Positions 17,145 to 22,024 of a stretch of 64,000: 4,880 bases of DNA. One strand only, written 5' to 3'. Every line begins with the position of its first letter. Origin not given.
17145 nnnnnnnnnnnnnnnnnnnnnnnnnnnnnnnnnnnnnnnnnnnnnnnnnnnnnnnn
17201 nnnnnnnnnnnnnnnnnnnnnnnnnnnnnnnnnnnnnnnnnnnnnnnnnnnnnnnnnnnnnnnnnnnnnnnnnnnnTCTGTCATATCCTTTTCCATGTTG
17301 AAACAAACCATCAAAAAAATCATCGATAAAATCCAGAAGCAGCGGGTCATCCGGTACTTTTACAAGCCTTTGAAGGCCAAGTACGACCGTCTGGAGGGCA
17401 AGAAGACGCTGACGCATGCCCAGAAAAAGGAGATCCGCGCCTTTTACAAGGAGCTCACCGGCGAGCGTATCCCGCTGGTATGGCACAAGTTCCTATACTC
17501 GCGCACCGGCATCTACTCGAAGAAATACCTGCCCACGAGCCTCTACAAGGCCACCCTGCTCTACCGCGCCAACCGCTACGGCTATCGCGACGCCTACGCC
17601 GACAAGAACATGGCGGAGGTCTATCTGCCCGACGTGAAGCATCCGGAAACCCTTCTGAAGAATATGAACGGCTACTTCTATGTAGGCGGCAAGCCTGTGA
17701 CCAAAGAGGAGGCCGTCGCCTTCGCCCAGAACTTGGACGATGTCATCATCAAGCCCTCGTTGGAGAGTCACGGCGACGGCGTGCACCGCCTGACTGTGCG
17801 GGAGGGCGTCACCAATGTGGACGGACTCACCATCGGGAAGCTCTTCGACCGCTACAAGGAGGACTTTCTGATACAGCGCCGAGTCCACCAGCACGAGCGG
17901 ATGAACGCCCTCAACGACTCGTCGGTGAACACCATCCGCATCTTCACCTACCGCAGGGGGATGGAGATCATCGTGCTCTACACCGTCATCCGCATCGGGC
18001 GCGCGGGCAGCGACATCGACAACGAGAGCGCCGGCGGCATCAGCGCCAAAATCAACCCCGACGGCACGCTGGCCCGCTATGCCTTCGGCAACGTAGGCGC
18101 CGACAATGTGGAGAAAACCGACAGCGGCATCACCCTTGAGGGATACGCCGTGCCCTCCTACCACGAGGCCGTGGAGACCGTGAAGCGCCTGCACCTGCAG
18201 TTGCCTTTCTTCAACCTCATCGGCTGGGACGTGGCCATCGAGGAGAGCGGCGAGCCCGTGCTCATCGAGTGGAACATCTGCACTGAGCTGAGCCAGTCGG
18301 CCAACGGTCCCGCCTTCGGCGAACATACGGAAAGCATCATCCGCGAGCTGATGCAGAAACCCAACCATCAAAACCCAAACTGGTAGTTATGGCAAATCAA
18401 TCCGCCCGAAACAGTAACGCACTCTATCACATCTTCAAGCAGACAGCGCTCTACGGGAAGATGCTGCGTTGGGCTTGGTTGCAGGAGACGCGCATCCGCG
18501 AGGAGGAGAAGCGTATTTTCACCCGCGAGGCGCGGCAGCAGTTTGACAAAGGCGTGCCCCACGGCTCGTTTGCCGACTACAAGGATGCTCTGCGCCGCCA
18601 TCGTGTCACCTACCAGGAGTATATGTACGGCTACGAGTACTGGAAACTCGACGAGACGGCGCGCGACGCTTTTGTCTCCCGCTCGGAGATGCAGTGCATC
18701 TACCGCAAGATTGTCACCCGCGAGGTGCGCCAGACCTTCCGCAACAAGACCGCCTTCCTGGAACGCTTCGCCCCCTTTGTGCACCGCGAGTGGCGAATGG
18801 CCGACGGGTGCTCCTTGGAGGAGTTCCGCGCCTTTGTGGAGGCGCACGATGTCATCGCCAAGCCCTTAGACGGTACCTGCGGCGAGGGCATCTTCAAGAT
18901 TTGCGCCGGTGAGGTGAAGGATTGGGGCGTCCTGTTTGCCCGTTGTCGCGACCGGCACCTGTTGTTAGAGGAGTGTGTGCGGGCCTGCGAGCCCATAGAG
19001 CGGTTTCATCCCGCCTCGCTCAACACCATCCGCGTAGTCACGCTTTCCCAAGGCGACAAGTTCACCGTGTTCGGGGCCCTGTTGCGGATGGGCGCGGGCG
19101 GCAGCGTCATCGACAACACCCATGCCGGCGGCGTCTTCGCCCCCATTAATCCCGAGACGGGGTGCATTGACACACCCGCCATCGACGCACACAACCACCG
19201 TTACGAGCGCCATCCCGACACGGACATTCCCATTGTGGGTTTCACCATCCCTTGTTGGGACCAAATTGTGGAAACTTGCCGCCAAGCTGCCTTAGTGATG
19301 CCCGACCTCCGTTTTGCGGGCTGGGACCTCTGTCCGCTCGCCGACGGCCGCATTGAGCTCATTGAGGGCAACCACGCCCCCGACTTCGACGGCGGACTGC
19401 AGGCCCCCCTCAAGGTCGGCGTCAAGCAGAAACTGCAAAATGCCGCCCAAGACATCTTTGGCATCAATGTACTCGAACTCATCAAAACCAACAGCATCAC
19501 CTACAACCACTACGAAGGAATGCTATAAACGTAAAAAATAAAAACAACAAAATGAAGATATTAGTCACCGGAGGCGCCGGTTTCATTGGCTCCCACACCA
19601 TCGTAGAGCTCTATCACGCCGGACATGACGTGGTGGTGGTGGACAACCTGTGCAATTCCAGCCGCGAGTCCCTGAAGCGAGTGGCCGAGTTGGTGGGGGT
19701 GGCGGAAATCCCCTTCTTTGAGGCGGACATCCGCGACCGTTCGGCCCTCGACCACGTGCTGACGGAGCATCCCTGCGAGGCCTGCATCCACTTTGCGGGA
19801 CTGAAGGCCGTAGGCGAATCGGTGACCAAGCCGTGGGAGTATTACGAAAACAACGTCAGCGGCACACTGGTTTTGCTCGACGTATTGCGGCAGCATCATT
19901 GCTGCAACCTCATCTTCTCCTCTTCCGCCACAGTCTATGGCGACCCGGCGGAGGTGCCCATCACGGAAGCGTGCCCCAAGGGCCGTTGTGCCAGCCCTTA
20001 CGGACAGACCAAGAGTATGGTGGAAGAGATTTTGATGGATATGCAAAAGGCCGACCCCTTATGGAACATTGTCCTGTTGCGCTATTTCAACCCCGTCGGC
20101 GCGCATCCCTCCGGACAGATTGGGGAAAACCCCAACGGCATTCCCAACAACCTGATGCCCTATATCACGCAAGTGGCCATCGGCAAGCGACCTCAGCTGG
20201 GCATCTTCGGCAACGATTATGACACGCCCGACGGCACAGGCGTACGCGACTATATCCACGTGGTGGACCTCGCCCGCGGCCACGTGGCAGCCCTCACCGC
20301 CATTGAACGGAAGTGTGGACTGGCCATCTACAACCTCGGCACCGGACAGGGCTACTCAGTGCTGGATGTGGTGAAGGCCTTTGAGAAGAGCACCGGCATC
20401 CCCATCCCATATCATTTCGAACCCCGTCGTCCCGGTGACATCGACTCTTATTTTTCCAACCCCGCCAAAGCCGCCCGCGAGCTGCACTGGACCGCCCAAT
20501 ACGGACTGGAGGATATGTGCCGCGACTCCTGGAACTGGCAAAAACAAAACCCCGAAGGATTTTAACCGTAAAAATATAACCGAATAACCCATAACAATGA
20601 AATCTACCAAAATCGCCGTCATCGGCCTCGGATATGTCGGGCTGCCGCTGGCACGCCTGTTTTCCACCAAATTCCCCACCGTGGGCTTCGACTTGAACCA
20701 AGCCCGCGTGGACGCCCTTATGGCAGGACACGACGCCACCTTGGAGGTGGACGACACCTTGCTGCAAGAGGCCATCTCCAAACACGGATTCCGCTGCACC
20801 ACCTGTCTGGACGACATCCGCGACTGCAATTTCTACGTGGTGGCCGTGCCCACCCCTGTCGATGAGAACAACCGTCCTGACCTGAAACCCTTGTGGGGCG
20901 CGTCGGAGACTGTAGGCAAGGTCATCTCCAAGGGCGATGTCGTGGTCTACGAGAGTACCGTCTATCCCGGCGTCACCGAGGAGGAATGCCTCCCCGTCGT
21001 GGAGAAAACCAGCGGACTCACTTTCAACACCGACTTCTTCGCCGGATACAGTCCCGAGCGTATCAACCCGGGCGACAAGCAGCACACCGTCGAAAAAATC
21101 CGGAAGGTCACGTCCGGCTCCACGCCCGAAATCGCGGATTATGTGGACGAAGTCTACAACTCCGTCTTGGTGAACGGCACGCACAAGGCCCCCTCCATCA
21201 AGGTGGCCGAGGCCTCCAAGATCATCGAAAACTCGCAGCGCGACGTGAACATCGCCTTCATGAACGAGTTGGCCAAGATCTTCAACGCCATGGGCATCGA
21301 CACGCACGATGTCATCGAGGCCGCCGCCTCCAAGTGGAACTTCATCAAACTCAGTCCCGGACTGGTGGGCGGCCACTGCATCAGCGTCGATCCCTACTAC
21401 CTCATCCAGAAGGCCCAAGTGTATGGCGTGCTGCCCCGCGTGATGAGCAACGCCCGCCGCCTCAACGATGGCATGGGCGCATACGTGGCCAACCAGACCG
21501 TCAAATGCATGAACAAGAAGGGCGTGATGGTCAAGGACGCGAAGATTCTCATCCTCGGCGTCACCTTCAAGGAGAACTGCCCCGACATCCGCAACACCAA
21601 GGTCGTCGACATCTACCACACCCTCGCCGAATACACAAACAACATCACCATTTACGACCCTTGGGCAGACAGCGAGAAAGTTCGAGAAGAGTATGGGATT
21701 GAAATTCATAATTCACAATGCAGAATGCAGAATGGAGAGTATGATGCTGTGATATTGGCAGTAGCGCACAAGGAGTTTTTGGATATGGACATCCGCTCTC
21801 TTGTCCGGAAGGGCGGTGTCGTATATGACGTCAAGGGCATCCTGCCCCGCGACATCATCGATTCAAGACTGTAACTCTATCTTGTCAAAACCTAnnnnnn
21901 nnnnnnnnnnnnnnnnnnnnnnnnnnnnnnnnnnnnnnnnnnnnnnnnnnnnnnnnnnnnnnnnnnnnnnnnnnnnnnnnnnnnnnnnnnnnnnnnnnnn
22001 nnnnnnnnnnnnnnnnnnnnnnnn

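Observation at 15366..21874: Orphan nucleotide-sugar tailoring cassette with three tandem ATP-grasp amidoligase paralogs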

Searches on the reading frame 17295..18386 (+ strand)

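Call 4: search_protein_families(library=pfam, proteins=[window:17295-18386:+])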
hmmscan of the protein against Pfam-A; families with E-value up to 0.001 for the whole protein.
window:17295-18386:+ (363 aa): 2 families
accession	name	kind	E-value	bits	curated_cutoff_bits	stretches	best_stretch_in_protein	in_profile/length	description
PF14397.11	ATPgrasp_ST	-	3.5e-37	128.6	31.4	1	138-339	50-267/278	Sugar-transfer associated ATP-grasp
PF14398.11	ATPgrasp_YheCD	-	0.00011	22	26.8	0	137-328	38-225/255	YheC/D like ATP-grasp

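Call 6: search_protein_families(library=ncbifam, proteins=[window:17295-18386:+], max_evalue=0.01)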
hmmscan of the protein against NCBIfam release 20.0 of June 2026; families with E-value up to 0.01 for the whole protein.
window:17295-18386:+ (363 aa): 2 families
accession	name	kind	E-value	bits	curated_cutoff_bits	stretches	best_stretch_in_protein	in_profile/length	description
TIGR02291.1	rimK_rel_E_lig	hypoth_equivalog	0.0046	16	314.2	0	191-358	136-299/317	alpha-L-glutamate ligase-like protein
NF040720.1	MptN_Meth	equivalog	0.0093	15.1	350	0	138-204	126-185/291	tetrahydromethanopterin:alpha-L-glutamate ligase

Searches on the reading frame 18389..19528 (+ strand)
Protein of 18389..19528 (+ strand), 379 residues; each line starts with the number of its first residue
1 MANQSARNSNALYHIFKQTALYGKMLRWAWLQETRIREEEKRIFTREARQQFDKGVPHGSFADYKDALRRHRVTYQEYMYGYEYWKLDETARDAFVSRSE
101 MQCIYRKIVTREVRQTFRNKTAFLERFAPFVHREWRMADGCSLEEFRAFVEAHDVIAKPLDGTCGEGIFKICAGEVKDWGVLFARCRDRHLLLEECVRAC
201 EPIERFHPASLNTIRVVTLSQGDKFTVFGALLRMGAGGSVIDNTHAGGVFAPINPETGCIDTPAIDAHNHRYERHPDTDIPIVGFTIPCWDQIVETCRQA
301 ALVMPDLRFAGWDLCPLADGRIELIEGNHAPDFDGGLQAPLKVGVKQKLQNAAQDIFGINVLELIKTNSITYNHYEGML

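Call 4: search_protein_families(library=pfam, proteins=[window:18389-19528:+])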
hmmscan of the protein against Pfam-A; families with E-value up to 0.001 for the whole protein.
window:18389-19528:+ (379 aa): 1 family
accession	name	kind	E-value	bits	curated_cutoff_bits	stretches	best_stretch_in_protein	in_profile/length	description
PF14397.11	ATPgrasp_ST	-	7.8e-48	163.5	31.4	1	139-351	45-275/278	Sugar-transfer associated ATP-grasp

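Call 6: search_protein_families(library=ncbifam, proteins=[window:18389-19528:+], max_evalue=0.01)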
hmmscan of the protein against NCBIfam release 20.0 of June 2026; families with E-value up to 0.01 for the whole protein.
window:18389-19528:+ (379 aa): 4 families
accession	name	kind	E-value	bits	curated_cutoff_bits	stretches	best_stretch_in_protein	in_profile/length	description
TIGR02291.1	rimK_rel_E_lig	hypoth_equivalog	0.00027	20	314.2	1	232-314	173-253/317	alpha-L-glutamate ligase-like protein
NF003573.0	PRK05246.1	equivalog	0.002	17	272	1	144-175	145-177/316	glutathione synthase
TIGR01380.1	glut_syn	equivalog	0.0029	16.7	299.05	1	144-175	144-176/312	glutathione synthase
NF040720.1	MptN_Meth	equivalog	0.0099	15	350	0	151-252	134-224/291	tetrahydromethanopterin:alpha-L-glutamate ligase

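Call 11: find_related_loci(query=window:18389-19528:+, collection=genome_contigs, flank=10000)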
Query window:18389-19528:+ (379 aa) in genome_contigs; peptide patterns used: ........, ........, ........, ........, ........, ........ (x = any residue, [..] = any of these).
51 stretches matched a pattern; 5 encode a relative of the query (tblastn E <= 1e-3); 4 distinct loci.
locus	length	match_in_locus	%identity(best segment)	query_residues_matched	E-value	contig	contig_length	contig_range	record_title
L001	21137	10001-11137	90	1-379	0e+0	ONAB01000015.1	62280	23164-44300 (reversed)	uncultured Bacteroidales bacterium isolate RUG125 genome assembly, contig: scaffold_167, whole genome shotgun sequence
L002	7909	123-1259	89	1-379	0e+0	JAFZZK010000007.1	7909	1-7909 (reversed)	MAG: Bacteroidales bacterium isolate RGIG8237 Water_buffalos_Rumen-5__c327070, whole genome shotgun sequence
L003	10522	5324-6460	84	1-379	0e+0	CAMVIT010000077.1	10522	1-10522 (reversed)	MAG TPA_asm: uncultured Bacteroidales bacterium isolate SRR8387720_bin.39_metaWRAP_v1.3_MAG genome assembly, contig: ERZ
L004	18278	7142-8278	83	1-379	0e+0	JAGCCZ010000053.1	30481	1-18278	MAG: Bacteroidales bacterium isolate RGIG9679 Yak_Omasum-2__c643706, whole genome shotgun sequence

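Call 33: search_solved_structures(query=window:18389-19528:+, max_evalue=1, show_alignments=2)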
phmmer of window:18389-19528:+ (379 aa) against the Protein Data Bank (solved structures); distinct sequences matched with E-value up to 1: 3.
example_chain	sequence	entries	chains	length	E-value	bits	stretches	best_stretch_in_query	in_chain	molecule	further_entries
5epv_A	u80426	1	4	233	0.02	17.4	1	106-220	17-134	Blue-light-activated histidine kinase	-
1gsa_A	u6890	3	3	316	0.064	15.7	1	145-251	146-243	GLUTATHIONE SYNTHETASE | GLUTATHIONE BIOSYNTHETIC LIGASE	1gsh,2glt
1glv_A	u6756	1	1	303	0.48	12.9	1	145-182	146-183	GLUTATHIONE SYNTHASE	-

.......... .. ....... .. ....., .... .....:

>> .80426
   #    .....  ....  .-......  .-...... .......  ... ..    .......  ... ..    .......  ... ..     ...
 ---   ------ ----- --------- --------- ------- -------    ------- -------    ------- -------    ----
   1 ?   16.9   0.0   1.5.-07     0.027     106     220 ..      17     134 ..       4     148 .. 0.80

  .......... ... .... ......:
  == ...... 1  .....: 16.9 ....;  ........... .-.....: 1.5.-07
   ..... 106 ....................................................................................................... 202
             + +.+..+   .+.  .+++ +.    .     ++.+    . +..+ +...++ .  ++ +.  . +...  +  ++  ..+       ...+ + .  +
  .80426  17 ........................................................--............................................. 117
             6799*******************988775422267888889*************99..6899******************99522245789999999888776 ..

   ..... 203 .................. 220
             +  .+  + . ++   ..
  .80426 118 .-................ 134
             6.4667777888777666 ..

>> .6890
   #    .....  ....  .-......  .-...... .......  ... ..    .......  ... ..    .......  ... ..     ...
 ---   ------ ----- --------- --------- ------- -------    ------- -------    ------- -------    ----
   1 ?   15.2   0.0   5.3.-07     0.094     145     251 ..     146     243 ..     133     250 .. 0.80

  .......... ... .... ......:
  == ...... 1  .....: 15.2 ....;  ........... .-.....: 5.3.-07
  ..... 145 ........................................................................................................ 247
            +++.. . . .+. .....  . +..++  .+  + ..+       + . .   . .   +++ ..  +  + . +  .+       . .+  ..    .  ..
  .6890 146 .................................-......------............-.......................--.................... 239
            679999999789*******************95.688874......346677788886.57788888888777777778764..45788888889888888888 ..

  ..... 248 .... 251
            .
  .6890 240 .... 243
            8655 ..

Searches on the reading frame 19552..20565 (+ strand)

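Call 4: search_protein_families(library=pfam, proteins=[window:19552-20565:+])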
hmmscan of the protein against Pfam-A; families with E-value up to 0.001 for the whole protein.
window:19552-20565:+ (337 aa): 8 families
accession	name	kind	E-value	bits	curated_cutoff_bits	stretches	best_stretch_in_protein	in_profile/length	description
PF16363.11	GDP_Man_Dehyd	-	6.4e-58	197.2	27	1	4-325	1-331/332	GDP-mannose 4,6 dehydratase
PF01370.27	Epimerase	-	5.1e-56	190.2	20.9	1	3-263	1-240/240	NAD dependent epimerase/dehydratase family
PF01073.25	3Beta_HSD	-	1.1e-16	61.2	22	1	4-163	1-159/280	3-beta hydroxysteroid dehydrogenase/isomerase family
PF02719.21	Polysacc_synt_2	-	5.5e-12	45.9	20.2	1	3-183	1-173/293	Polysaccharide biosynthesis protein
PF04321.23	RmlD_sub_bind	-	2.1e-08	34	27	1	1-163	1-138/287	RmlD substrate binding domain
PF08659.16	KR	-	1.3e-06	28.9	22.6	1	3-134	3-146/180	KR domain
PF00106.31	adh_short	-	4.6e-05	23.4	26.6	1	3-71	3-69/195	short chain dehydrogenase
PF07993.18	NAD_binding_4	-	7.1e-05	22.5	20.1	0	5-169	1-196/258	Male sterility protein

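Call 6: search_protein_families(library=ncbifam, proteins=[window:19552-20565:+], max_evalue=0.01)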
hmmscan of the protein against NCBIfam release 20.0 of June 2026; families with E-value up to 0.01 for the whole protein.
window:19552-20565:+ (337 aa): 49 families (the best 25 are shown)
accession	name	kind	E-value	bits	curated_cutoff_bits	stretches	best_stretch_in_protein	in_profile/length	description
NF007956.0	PRK10675.1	subfamily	1.6e-150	500.9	394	1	1-337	1-336/338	UDP-glucose 4-epimerase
TIGR01179.1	galE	equivalog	3.6e-138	459.9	262.3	1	2-335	1-330/332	UDP-glucose 4-epimerase GalE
TIGR01181.1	dTDP_gluc_dehyt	equivalog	1.3e-34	119.8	365.1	1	2-333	1-314/321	dTDP-glucose 4,6-dehydratase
TIGR02197.1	heptose_epim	equivalog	2.6e-28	99.1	274.6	1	3-282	1-261/316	ADP-glyceromanno-heptose 6-epimerase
TIGR04180.1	EDH_00030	hypoth_equivalog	6e-26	91.2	475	1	3-316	1-295/297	NAD-dependent 4,6-dehydratase LegB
NF007490.0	PRK10084.1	subfamily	3.9e-22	78.7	649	1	1-116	1-115/361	dTDP-glucose 4,6-dehydratase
NF007582.0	PRK10217.1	equivalog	9.5e-22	77.6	698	1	2-333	3-334/355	dTDP-glucose 4,6-dehydratase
NF011728.1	PRK15181.1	equivalog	1.9e-18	66.6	760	1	3-269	18-270/348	Vi polysaccharide biosynthesis UDP-N-acetylglucosaminuronic acid C-4 epimerase TviC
TIGR02622.1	CDP_4_6_dhtase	equivalog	4.1e-15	55.8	278.45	1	2-131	6-135/352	CDP-glucose 4,6-dehydratase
NF043036.1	ErythonDh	equivalog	5.5e-15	55.4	325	1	1-164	1-163/321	D-erythronate dehydrogenase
TIGR03466.1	HpnA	hypoth_equivalog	1.1e-14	54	367.65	1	1-185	1-174/327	hopanoid-associated sugar epimerase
NF042422.1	oxyalk_red_OleD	equivalog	4.2e-14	52.6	580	1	1-167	1-156/329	2-alkyl-3-oxoalkanoate reductase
NF008360.0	PRK11150.1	equivalog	2.2e-11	43.5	452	1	3-276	2-249/310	ADP-glyceromanno-heptose 6-epimerase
NF042423.1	oxyalk_red_Shew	equivalog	9.7e-11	41.3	580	1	2-168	10-163/331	2-alkyl-3-oxoalkanoate reductase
NF041015.1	UDPsulfquin_syn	equivalog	4.5e-08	32.5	575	1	1-132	1-151/384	UDP-sulfoquinovose synthase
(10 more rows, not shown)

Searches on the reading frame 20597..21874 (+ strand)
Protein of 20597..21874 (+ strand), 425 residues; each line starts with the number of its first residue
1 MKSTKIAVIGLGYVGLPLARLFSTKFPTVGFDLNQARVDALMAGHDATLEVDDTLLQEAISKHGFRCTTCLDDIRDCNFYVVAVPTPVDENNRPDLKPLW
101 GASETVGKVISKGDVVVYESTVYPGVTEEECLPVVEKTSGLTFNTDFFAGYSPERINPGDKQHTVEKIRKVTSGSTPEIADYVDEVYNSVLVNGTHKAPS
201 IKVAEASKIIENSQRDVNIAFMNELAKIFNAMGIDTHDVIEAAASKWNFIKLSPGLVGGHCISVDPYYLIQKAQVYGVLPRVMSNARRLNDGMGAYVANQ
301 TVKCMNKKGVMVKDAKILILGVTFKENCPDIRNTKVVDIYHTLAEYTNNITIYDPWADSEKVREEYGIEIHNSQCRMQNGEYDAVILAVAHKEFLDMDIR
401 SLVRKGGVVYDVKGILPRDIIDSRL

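Call 4: search_protein_families(library=pfam, proteins=[window:20597-21874:+])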
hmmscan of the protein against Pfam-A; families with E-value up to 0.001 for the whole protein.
window:20597-21874:+ (425 aa): 4 families
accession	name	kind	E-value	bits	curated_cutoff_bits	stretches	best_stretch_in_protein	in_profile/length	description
PF03721.20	UDPG_MGDP_dh_N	-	2.1e-30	106.1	27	1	5-180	2-180/187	UDP-glucose/GDP-mannose dehydrogenase family, NAD binding domain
PF00984.24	UDPG_MGDP_dh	-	8.6e-26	90.3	25.4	1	203-291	2-93/94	UDP-glucose/GDP-mannose dehydrogenase family, central domain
PF03720.21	UDPG_MGDP_dh_C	-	1.4e-22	80.5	30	1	318-416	1-101/103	UDP-glucose/GDP-mannose dehydrogenase family, UDP binding domain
PF03446.21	NAD_binding_2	-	0.00057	20.4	21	0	5-59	1-43/161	NAD binding domain of 6-phosphogluconate dehydrogenase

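Call 6: search_protein_families(library=ncbifam, proteins=[window:20597-21874:+], max_evalue=0.01)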
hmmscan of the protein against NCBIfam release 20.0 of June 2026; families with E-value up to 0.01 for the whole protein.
window:20597-21874:+ (425 aa): 8 families
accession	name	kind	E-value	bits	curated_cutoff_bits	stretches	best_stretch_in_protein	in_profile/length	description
NF011729.0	PRK15182.1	equivalog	2.6e-156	520.7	592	1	3-425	6-425/425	Vi polysaccharide biosynthesis UDP-N-acetylglucosamine C-6 dehydrogenase TviB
TIGR03026.1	NDP-sugDHase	subfamily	3.9e-114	381.6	189.8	1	5-413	2-412/413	nucleotide sugar dehydrogenase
NF040825.1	UDPMaNacDH_Arch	equivalog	3.7e-64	217.1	750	1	5-403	2-386/418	UDP-N-acetyl-D-mannosamine dehydrogenase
NF008286.0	PRK11064.1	equivalog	4.4e-62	210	459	1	1-415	1-418/420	UDP-N-acetyl-D-mannosamine dehydrogenase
NF041297.1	UDPGDh_AglM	equivalog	7.7e-43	147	670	1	5-399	2-400/429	UDP-glucose 6-dehydrogenase AglM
NF047673.2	TeichurnBiosyTuaD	equivalog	4.2e-26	92.1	700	1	5-402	3-401/439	UDP-glucose 6-dehydrogenase TuaD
NF011631.0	PRK15057.1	equivalog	5.9e-07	28.9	757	1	5-355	2-337/388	UDP-glucose 6-dehydrogenase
NF043037.1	ThreonDh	equivalog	0.0042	16.6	350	0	3-46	2-46/297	L-threonate dehydrogenase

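Call 92: search_solved_structures(query=window:20597-21874:+, max_evalue=1e-20)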
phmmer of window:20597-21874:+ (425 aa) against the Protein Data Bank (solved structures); distinct sequences matched with E-value up to 1e-20: 5.
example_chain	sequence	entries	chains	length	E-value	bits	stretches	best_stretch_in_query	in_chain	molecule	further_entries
4r16_A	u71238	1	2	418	2.2e-53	184.7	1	5-403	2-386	418aa long hypothetical UDP-N-acetyl-D-mannosaminuronic acid dehydrogenase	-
3ojl_A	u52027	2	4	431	3.4e-48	167.7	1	4-397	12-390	Cap5O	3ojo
3g79_A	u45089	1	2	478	5.3e-39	137.4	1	5-395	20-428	NDP-N-acetyl-D-galactosaminuronic acid dehydrogenase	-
4xr9_A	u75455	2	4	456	1.4e-38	136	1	4-405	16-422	CalS8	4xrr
3vtf_A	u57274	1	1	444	1.4e-24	89.9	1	5-404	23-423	UDP-glucose 6-dehydrogenase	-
